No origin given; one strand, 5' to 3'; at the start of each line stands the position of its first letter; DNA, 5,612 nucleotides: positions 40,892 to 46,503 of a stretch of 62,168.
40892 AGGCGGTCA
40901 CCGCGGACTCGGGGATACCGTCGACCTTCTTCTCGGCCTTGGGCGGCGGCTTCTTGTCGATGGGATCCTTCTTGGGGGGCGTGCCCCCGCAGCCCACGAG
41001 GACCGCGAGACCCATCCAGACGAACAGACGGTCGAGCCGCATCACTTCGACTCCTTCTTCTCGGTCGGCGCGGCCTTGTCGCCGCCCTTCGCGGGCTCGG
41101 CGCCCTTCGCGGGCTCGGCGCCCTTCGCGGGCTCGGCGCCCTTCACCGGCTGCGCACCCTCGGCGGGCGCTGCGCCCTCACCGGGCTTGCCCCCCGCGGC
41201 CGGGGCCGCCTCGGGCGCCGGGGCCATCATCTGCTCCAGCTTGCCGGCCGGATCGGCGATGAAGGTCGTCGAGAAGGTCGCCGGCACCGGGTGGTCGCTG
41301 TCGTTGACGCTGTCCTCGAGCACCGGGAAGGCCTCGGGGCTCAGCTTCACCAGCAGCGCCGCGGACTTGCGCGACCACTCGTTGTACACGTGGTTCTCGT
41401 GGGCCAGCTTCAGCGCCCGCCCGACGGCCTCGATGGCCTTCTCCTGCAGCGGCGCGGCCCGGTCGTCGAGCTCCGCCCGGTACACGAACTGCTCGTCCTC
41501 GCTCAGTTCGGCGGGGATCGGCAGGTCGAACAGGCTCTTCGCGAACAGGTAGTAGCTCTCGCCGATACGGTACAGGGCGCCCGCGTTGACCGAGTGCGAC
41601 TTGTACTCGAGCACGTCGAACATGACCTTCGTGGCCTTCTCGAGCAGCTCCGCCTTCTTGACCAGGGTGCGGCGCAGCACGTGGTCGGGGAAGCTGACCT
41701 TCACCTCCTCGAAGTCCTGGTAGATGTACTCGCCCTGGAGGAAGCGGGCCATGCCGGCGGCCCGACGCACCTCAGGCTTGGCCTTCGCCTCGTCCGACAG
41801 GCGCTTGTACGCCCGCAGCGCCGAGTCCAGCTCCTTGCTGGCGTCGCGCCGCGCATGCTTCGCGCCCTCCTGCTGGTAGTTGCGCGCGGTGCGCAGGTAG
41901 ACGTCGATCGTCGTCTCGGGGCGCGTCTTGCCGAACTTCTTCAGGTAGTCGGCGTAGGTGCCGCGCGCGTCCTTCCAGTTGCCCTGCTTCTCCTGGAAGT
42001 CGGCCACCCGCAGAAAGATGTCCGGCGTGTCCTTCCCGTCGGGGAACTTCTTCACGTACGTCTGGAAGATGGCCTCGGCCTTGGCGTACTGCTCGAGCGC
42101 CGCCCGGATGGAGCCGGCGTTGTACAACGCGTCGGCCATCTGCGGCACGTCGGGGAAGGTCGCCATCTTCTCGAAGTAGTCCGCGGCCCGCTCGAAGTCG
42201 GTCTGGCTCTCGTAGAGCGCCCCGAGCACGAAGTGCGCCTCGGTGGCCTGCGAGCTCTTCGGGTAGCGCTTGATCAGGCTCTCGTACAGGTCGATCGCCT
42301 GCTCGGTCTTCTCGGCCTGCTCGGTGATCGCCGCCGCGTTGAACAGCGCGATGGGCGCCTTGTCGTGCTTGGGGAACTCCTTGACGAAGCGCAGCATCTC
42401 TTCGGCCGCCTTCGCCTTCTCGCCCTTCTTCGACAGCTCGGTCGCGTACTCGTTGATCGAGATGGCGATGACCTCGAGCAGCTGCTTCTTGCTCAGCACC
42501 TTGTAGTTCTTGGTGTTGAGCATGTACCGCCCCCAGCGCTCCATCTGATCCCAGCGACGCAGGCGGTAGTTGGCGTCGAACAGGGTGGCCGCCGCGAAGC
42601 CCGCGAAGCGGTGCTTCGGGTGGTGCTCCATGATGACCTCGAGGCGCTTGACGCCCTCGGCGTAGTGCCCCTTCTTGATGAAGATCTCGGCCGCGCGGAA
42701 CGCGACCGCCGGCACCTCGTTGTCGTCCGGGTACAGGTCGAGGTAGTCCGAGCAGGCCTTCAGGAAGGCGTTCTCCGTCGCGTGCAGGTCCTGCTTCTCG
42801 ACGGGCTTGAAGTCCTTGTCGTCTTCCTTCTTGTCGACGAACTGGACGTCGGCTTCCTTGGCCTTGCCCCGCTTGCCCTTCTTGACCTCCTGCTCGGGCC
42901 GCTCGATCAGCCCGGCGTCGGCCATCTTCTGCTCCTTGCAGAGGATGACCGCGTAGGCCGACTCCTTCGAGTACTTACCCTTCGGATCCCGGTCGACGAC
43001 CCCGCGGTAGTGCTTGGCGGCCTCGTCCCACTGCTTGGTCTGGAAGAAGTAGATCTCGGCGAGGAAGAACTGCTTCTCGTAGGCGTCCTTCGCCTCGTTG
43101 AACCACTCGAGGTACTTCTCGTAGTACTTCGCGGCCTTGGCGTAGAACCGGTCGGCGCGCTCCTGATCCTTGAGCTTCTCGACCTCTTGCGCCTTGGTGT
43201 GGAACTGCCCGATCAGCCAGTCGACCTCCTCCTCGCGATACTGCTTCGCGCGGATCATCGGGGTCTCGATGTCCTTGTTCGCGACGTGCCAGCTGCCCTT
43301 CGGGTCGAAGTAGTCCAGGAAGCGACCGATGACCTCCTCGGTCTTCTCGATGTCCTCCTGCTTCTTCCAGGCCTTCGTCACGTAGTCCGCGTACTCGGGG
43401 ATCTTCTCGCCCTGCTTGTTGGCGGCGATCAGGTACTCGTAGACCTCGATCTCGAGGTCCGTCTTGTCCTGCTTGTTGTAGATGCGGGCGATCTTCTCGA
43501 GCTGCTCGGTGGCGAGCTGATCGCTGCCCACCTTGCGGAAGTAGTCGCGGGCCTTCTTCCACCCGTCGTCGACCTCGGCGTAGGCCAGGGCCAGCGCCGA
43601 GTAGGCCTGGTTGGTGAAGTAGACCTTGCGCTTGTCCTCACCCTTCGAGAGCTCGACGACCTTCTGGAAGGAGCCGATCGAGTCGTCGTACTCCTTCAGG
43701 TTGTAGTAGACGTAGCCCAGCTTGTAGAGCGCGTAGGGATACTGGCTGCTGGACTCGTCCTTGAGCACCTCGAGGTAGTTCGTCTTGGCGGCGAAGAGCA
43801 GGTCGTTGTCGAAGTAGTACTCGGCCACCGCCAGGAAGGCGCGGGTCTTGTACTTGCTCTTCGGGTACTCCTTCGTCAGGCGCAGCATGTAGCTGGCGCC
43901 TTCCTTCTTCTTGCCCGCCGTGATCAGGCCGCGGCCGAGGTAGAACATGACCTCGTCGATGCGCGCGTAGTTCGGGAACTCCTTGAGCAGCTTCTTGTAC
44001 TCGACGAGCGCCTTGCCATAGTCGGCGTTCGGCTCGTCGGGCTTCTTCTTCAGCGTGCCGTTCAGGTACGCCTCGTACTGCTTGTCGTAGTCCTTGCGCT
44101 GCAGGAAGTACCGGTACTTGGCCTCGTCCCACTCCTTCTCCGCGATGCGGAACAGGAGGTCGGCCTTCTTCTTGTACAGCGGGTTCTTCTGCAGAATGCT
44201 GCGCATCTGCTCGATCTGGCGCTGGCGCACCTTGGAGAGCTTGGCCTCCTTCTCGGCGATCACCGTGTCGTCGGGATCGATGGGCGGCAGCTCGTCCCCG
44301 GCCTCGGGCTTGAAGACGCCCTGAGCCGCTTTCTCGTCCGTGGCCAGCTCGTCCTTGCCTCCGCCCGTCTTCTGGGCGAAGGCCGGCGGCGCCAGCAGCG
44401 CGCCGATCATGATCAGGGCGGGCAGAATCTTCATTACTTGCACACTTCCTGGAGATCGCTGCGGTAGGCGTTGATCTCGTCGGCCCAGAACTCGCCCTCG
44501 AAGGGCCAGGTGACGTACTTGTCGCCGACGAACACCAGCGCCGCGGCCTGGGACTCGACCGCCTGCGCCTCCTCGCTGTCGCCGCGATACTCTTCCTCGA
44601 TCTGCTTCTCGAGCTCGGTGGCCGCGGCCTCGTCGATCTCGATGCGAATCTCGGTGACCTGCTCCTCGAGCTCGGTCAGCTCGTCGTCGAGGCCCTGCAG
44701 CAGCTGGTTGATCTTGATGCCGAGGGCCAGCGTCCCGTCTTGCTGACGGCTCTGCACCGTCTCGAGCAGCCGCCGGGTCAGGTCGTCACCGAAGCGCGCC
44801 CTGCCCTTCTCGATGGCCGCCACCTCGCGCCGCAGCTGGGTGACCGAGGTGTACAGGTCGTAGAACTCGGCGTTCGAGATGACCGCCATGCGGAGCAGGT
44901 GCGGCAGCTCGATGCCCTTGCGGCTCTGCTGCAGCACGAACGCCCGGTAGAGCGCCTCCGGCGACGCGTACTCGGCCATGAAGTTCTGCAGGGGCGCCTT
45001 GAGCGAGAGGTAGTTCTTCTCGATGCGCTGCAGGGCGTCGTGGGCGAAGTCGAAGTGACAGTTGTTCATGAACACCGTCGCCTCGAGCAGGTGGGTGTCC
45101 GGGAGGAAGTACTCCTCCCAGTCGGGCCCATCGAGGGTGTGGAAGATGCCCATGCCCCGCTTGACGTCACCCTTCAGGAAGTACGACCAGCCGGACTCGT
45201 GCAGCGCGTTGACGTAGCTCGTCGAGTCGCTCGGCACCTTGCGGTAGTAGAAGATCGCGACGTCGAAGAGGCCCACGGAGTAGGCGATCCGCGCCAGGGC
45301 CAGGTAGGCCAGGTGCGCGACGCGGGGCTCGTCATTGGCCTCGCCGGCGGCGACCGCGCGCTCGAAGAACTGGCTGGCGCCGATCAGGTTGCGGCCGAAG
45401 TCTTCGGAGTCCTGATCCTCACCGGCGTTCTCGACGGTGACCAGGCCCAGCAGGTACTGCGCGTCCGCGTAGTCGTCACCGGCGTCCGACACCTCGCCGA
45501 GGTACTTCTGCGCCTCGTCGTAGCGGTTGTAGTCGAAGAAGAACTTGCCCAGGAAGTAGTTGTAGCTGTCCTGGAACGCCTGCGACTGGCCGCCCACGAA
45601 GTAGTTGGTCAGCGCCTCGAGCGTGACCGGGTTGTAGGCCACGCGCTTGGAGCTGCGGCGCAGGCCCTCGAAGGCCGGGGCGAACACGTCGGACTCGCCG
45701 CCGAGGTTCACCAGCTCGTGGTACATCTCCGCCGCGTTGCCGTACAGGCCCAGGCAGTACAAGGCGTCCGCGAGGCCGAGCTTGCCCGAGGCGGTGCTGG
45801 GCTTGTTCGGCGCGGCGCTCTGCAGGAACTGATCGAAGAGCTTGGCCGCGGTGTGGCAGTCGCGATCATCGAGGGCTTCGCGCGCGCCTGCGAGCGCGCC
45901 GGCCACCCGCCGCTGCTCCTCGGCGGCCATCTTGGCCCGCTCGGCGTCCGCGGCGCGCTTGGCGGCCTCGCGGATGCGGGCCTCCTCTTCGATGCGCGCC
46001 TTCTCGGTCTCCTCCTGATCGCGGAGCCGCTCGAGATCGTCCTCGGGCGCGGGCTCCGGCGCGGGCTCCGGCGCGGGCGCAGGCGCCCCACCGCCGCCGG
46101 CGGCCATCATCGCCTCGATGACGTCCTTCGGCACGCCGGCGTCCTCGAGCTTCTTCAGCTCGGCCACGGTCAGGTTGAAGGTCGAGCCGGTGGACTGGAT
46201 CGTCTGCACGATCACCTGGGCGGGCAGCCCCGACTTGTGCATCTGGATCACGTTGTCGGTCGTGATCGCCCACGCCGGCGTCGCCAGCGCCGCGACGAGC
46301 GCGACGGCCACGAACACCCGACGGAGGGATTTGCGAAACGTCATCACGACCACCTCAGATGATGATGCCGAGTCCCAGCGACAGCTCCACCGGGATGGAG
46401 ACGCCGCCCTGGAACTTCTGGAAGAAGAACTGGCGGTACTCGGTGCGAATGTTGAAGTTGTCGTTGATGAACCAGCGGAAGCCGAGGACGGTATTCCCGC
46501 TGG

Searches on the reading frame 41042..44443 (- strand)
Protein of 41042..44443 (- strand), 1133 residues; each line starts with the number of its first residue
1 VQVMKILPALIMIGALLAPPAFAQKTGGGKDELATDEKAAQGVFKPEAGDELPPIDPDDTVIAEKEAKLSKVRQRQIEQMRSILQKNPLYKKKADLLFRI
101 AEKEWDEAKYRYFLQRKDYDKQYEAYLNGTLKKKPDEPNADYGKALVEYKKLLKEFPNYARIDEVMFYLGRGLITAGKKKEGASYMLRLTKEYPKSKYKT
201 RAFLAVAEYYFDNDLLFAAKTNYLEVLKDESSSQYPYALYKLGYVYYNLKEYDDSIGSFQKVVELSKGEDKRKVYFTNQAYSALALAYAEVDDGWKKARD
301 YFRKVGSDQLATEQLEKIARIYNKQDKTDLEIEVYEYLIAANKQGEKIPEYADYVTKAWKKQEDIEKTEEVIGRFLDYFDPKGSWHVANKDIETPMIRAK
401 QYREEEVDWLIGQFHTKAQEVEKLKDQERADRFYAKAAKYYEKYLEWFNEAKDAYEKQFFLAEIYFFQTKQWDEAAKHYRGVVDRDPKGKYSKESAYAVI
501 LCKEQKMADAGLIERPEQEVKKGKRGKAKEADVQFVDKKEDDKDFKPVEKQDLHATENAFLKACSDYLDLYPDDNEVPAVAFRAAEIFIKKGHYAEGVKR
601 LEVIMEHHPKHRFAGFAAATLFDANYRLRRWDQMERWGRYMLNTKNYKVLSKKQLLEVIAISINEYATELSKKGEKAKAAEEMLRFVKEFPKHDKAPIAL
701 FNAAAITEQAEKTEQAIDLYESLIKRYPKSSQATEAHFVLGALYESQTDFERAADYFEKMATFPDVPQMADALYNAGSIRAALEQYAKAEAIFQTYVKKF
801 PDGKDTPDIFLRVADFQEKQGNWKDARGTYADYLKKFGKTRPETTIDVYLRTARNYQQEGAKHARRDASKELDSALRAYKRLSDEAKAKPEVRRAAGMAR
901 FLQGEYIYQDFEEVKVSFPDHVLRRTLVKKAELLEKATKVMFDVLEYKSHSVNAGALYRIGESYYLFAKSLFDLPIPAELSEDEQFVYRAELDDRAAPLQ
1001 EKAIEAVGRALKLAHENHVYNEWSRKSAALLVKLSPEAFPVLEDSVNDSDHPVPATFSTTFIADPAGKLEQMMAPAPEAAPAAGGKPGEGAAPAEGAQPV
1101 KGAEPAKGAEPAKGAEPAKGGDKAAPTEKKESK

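Call 9: search_protein_families(library=pfam, proteins=[window:41042-44443:-], max_evalue=0.01)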
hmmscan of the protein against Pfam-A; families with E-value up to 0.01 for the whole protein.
window:41042-44443:- (1133 aa): 14 families
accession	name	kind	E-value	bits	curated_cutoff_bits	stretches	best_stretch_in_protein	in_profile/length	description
PF13174.12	TPR_6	-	4.2e-31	105.9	26.3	3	237-264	1-28/33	Tetratricopeptide repeat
PF13432.12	TPR_16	-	6.6e-19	68.5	32.7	1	709-762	9-60/65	Tetratricopeptide repeat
PF14559.12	TPR_19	-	2.7e-17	63.3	25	1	747-802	4-57/68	Tetratricopeptide repeat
PF07719.23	TPR_2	-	2.9e-17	61.7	27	1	236-266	1-31/34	Tetratricopeptide repeat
PF13428.12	TPR_14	-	1.3e-13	50.6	23.5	0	703-734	7-38/44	Tetratricopeptide repeat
PF13424.12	TPR_12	-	7.1e-13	49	30.1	3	700-759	6-70/77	Tetratricopeptide repeat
PF13176.12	TPR_7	-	7.9e-08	32.2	27.9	0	736-759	1-24/36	Tetratricopeptide repeat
PF13371.12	TPR_9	-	6.8e-06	26.5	35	1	740-805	1-64/73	Tetratricopeptide repeat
PF00515.34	TPR_1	-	1.6e-05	24.9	27.8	1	237-265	2-30/34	Tetratricopeptide repeat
PF23914.1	TPR_CcmH_CycH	-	0.00039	20.7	42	0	679-762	69-149/158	Cytochrome c-type biogenesis protein H TPR domain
PF13181.12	TPR_8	-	0.00062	20.2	25.7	0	238-266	3-31/34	Tetratricopeptide repeat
PF14938.12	SNAP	-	0.0014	18.6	25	0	804-893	52-139/282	Soluble NSF attachment protein, SNAP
PF24575.1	TPR_Slam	-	0.0015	19.4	35.2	1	677-732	28-82/104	Surface lipoprotein assembly modifier, N-terminal TPR repeats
PF13512.12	TPR_18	-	0.0034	18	21.9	0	577-630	9-62/145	Tetratricopeptide repeat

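Call 28: search_protein_families(library=ncbifam, proteins=[window:41042-44443:-], max_evalue=0.001)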
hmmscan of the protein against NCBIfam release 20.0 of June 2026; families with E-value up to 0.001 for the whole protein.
window:41042-44443:- (1133 aa): 8 families
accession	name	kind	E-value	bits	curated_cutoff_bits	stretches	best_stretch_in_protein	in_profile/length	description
TIGR02795.1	tol_pal_ybgF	equivalog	6.1e-39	133.3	90.1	4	747-841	15-110/119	tol-pal system protein YbgF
NF008068.0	PRK10803.1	equivalog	8.3e-18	65.3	383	2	703-804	149-251/263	cell division protein CpoB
TIGR03302.1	OM_YfiO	subfamily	1.7e-16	60.4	81.4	3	768-882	31-141/239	outer membrane protein assembly factor BamD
TIGR02521.1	type_IV_pilW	equivalog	2.5e-08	33.8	154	1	671-856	42-218/234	type IV pilus biogenesis/stability protein PilW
NF040959.1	MamA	equivalog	1.6e-07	31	200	2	152-305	59-199/204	magnetosome protein MamA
NF052312.1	T9SS_PorW_SprE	equivalog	4.9e-07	28.8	250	1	676-883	156-362/716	type IX secretion system periplasmic lipoprotein PorW/SprE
NF033920.0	C39_PA2778_fam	equivalog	1e-06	28.4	150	1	696-795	155-249/255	PA2778 family cysteine peptidase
TIGR00540.1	TPR_hemY_coli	hypoth_equivalog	4.2e-05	22.5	142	0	666-794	267-383/385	heme biosynthesis-associated TPR protein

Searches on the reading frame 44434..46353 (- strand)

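Call 10: search_protein_families(library=pfam, proteins=[window:44434-46353:-], max_evalue=0.01)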
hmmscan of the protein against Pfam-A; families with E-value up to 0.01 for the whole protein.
window:44434-46353:- (639 aa): 3 families
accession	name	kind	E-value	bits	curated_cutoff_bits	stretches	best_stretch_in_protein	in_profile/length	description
PF13432.12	TPR_16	-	3.5e-05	24.6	32.7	1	154-211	1-54/65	Tetratricopeptide repeat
PF12895.13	ANAPC3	-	0.00028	21.5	27.2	0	362-406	4-48/82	Anaphase-promoting complex, cyclosome, subunit 3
PF25062.1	ARM_TT21_N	-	0.0021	18.2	40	0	261-392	99-213/222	Tetratricopeptide repeat protein 21 N-terminal ARM repeat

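Call 28: search_protein_families(library=ncbifam, proteins=[window:44434-46353:-], max_evalue=0.001)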
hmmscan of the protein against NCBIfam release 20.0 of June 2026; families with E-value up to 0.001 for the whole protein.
window:44434-46353:- (639 aa): 3 families
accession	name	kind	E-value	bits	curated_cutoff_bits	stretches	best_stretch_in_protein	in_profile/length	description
NF033756.1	gliding_GltC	equivalog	3.7e-54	184.5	450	1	85-638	53-619/622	adventurous gliding motility protein GltC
TIGR02795.1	tol_pal_ybgF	equivalog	2.3e-05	25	90.1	0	157-217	9-68/119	tol-pal system protein YbgF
TIGR02794.1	tolA_full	equivalog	6.1e-05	22.4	59.45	1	90-152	59-122/362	cell envelope integrity protein TolA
